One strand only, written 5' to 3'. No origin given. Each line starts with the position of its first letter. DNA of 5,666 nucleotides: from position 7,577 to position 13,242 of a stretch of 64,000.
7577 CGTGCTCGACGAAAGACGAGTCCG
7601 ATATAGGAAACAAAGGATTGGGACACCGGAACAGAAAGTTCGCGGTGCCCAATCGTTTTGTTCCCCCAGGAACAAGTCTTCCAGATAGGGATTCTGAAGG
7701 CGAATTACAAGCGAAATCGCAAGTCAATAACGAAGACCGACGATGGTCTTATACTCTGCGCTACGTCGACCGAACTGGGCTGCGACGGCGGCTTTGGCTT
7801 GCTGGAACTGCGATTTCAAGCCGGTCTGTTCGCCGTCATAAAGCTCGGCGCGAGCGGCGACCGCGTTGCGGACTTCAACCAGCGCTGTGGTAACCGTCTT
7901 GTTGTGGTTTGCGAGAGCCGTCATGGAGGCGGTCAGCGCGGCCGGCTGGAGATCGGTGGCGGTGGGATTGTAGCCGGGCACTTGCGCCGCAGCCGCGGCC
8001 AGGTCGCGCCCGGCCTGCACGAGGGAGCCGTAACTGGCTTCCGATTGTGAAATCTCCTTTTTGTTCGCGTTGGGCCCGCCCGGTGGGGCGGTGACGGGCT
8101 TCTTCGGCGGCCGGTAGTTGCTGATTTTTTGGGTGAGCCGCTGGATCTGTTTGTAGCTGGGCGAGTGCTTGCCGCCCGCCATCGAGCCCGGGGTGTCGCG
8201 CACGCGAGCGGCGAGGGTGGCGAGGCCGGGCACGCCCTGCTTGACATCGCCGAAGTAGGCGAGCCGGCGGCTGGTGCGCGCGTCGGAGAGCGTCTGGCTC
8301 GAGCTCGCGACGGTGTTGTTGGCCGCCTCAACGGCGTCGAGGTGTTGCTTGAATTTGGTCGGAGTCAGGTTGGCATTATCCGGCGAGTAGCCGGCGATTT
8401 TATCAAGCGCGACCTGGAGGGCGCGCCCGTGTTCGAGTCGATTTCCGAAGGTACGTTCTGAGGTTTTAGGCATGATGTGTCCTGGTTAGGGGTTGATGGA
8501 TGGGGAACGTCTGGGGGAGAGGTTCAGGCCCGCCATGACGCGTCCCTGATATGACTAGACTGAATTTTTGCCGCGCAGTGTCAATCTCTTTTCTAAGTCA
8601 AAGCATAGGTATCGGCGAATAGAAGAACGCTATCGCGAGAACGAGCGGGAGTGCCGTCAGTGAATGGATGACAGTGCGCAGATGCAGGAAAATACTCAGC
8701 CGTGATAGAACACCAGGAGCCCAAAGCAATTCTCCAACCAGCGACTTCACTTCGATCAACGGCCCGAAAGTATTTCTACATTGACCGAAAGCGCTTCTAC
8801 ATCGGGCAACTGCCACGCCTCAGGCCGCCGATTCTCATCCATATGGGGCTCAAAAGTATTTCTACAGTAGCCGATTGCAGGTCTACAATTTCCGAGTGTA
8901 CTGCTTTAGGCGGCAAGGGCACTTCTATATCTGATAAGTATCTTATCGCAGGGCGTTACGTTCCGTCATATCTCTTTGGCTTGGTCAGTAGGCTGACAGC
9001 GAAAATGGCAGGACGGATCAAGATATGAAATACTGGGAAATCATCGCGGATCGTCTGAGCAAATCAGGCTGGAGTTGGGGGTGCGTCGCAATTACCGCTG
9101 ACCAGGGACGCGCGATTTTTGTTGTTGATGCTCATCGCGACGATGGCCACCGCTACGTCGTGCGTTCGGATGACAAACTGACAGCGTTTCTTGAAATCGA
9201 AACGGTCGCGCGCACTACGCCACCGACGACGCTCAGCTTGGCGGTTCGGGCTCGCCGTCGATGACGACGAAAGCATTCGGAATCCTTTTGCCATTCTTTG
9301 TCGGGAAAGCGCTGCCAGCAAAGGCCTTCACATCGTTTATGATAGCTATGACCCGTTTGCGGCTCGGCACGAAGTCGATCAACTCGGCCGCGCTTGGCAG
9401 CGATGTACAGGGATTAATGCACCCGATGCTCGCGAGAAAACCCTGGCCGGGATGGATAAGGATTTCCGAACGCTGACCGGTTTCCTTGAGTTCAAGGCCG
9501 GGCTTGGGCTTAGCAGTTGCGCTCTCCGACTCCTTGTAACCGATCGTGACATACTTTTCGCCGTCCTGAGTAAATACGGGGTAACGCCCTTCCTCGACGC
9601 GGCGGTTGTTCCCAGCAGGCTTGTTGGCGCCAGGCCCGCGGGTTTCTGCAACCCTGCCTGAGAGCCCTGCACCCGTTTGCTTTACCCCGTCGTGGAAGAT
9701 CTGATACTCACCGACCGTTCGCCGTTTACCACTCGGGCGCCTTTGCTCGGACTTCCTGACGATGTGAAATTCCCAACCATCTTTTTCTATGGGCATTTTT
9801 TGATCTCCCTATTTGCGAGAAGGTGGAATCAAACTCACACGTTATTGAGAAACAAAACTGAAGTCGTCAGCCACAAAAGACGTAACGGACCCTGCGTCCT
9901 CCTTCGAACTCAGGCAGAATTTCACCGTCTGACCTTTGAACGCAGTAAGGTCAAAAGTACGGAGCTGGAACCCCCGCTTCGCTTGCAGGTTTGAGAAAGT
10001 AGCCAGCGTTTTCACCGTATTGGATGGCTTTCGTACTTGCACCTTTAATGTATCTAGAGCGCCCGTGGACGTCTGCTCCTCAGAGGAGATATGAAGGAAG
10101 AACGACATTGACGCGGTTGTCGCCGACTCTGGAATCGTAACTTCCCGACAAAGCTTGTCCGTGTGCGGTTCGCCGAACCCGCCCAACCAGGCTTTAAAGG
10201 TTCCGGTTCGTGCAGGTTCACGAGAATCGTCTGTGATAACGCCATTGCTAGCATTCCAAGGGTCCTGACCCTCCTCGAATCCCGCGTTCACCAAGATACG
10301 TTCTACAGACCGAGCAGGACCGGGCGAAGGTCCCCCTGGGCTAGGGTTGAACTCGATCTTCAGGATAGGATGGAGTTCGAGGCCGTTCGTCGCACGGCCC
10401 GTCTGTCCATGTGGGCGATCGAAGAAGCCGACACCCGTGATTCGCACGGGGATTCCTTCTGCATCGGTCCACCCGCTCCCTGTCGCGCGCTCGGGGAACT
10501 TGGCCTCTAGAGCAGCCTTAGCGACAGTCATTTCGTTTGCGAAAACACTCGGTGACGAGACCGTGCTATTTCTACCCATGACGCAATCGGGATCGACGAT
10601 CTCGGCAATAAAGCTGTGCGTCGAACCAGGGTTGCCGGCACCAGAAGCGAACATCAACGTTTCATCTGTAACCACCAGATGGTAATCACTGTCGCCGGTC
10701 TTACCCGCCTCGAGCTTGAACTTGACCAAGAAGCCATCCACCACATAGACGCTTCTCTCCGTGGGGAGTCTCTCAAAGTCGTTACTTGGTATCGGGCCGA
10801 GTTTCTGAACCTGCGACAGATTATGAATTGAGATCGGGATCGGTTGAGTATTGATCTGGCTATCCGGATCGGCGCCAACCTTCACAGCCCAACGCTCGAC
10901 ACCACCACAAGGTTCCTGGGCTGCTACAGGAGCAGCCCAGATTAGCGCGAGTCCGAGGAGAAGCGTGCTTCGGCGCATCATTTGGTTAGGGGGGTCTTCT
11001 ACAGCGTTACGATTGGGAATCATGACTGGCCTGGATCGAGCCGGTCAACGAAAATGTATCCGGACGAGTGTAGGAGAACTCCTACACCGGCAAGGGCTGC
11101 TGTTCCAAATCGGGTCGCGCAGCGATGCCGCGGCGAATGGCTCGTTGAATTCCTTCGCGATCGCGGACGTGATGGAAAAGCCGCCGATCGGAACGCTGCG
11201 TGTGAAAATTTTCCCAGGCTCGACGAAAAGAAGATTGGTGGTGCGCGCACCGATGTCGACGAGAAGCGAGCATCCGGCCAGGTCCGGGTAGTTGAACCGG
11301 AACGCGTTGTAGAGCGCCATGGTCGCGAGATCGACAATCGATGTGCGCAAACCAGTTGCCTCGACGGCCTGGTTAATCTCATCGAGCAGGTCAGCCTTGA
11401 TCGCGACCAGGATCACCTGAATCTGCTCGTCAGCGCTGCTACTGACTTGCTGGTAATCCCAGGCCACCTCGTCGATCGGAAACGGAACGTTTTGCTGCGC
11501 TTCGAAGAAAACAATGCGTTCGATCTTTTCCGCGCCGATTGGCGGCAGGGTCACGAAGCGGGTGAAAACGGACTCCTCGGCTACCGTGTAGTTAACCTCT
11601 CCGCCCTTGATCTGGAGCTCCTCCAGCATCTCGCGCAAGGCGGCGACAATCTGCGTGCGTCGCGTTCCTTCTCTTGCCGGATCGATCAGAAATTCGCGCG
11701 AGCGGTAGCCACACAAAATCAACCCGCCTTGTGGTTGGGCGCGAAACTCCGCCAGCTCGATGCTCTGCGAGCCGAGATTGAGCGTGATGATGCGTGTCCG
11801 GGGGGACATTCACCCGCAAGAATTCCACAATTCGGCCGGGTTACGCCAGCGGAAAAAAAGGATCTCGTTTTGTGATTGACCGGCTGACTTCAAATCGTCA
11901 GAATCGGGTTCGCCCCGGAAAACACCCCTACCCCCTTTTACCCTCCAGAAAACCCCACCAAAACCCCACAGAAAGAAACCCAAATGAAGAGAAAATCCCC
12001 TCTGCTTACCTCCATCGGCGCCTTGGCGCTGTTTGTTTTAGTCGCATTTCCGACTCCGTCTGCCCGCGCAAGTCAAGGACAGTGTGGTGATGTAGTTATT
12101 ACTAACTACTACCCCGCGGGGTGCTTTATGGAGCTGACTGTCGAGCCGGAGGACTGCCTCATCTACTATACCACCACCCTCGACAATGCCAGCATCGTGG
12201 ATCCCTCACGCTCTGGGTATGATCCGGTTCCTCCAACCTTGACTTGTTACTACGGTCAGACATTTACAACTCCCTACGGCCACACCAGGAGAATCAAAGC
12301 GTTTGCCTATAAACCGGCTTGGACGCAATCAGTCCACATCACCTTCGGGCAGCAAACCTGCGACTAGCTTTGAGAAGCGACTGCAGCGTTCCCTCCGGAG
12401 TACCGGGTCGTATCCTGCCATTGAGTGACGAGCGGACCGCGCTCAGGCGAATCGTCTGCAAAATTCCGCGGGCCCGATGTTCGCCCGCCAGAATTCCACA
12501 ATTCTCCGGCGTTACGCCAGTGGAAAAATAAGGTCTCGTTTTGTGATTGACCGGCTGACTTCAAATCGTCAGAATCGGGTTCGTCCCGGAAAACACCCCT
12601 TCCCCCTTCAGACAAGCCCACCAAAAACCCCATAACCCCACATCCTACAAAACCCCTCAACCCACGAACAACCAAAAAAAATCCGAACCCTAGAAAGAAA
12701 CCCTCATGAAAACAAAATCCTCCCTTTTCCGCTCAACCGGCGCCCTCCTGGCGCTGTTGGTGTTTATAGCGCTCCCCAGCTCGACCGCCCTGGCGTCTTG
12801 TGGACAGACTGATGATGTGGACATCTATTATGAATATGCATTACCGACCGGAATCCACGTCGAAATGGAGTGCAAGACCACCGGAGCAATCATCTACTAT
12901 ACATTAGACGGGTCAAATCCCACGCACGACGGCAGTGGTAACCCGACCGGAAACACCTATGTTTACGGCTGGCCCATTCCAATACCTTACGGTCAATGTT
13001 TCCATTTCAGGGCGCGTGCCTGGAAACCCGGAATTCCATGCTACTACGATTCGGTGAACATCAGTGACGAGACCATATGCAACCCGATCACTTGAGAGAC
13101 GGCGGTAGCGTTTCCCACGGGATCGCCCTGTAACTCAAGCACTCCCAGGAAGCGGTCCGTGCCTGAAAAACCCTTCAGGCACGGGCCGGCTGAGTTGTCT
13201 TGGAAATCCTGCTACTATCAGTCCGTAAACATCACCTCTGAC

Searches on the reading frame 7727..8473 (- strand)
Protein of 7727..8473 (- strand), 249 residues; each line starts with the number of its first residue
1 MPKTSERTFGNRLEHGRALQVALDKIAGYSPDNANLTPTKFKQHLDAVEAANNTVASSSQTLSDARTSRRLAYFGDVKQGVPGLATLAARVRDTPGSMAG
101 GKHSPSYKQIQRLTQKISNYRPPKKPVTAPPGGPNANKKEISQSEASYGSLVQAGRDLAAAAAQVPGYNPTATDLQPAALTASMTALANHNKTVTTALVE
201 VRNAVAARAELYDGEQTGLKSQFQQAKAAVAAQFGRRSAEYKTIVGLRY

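Call 3: search_protein_families(library=pfam, proteins=[window:7727-8473:-], max_evalue=0.01)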
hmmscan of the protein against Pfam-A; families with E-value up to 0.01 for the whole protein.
window:7727-8473:- (249 aa): 0 families

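Call 4: search_protein_families(library=padloc, proteins=[window:7727-8473:-], max_evalue=0.01)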
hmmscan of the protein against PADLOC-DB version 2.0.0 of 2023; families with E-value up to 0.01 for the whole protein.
window:7727-8473:- (249 aa): 0 families

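Call 5: search_protein_families(library=ncbifam, proteins=[window:7727-8473:-], max_evalue=0.01)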
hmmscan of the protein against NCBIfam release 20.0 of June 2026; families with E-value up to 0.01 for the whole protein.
window:7727-8473:- (249 aa): 0 families

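Call 29: search_protein_families(library=pfam, proteins=[window:7727-8473:-], max_evalue=5)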
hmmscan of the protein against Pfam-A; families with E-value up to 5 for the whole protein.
window:7727-8473:- (249 aa): 0 families

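Call 61: search_protein_families(library=phrogs, proteins=[window:7727-8473:-], max_evalue=0.01)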
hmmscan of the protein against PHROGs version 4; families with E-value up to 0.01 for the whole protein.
window:7727-8473:- (249 aa): 0 families

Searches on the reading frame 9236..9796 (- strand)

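Call 3: search_protein_families(library=pfam, proteins=[window:9236-9796:-], max_evalue=0.01)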
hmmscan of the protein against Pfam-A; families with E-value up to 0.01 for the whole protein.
window:9236-9796:- (187 aa): 1 family
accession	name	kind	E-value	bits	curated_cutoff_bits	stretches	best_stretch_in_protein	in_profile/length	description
PF18925.5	DUF5675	-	0.00036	20.8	26.7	1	22-134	7-91/114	Family of unknown function (DUF5675)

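Call 4: search_protein_families(library=padloc, proteins=[window:9236-9796:-], max_evalue=0.01)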
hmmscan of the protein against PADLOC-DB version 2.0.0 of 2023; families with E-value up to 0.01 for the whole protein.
window:9236-9796:- (187 aa): 0 families

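Call 61: search_protein_families(library=phrogs, proteins=[window:9236-9796:-], max_evalue=0.01)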
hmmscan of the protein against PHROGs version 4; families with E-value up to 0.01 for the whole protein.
window:9236-9796:- (187 aa): 1 family
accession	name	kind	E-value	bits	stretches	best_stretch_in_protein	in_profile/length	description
phrog_1501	-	unknown function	3.9e-07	31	1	13-130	7-119/159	-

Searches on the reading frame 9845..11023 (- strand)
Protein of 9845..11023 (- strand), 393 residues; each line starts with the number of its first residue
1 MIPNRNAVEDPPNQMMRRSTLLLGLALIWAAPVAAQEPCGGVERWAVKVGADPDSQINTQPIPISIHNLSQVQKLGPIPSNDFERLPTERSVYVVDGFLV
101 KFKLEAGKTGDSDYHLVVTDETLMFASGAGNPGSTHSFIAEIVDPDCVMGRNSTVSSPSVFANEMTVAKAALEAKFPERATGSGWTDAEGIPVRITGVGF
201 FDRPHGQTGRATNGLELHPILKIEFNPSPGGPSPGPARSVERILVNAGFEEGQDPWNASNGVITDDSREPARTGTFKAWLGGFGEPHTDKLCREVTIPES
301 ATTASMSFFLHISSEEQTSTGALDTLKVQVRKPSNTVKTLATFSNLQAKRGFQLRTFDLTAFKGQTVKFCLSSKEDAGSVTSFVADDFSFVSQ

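Call 3: search_protein_families(library=pfam, proteins=[window:9845-11023:-], max_evalue=0.01)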
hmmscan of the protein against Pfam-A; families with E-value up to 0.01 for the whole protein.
window:9845-11023:- (393 aa): 0 families

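Call 29: search_protein_families(library=pfam, proteins=[window:9845-11023:-], max_evalue=5)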
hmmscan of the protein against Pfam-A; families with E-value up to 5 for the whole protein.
window:9845-11023:- (393 aa): 1 family
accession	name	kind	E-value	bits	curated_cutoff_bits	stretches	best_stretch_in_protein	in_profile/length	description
PF20773.4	InhA-like_MAM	-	0.11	12.5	26.9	1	321-388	90-160/191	Immune inhibitor A-like, MAM domain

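Call 61: search_protein_families(library=phrogs, proteins=[window:9845-11023:-], max_evalue=0.01)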
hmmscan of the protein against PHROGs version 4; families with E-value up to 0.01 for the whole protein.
window:9845-11023:- (393 aa): 0 families

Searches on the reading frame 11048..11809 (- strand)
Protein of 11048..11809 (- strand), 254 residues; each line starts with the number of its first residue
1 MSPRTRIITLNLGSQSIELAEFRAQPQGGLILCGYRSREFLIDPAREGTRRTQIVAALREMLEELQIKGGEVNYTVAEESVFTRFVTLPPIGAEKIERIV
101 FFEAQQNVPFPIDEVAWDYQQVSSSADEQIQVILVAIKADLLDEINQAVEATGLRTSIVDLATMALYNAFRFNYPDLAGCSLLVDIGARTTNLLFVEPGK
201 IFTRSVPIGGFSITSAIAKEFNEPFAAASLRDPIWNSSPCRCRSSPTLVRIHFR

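Call 29: search_protein_families(library=pfam, proteins=[window:11048-11809:-], max_evalue=5)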
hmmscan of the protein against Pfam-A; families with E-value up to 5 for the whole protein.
window:11048-11809:- (254 aa): 5 families
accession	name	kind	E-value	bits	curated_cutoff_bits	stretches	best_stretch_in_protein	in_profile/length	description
PF11104.14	PilM_2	-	2.5e-22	79.7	27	1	12-228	4-230/340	Type IV pilus assembly protein PilM;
PF14450.12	FtsA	-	5.4e-06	27.2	31.8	1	183-228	2-48/127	Cell division protein FtsA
PF21522.3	MreB-like_C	-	0.023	15.7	27.8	1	183-223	1-46/123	Archaeal actin homologue MreB-like, C-terminal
PF21141.3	T6PP_C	-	0.13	11.9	26.7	1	22-67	56-100/267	Trehalose-6-phosphate phosphatase, C-terminal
PF05134.19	T2SSL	-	0.16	11.7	25.5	1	57-157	32-129/231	Type II secretion system (T2SS), protein L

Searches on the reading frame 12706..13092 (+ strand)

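Call 29: search_protein_families(library=pfam, proteins=[window:12706-13092:+], max_evalue=5)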
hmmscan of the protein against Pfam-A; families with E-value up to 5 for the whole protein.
window:12706-13092:+ (129 aa): 2 families
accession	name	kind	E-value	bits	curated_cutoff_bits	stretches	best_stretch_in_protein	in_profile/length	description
PF13290.12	CHB_HEX_C_1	-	6.5e-11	42.5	22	1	48-105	8-55/67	Chitobiase/beta-hexosaminidase C-terminal domain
PF13287.12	Fn3_assoc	-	3.2e-09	37.2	23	1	52-108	1-47/59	Fn3 associated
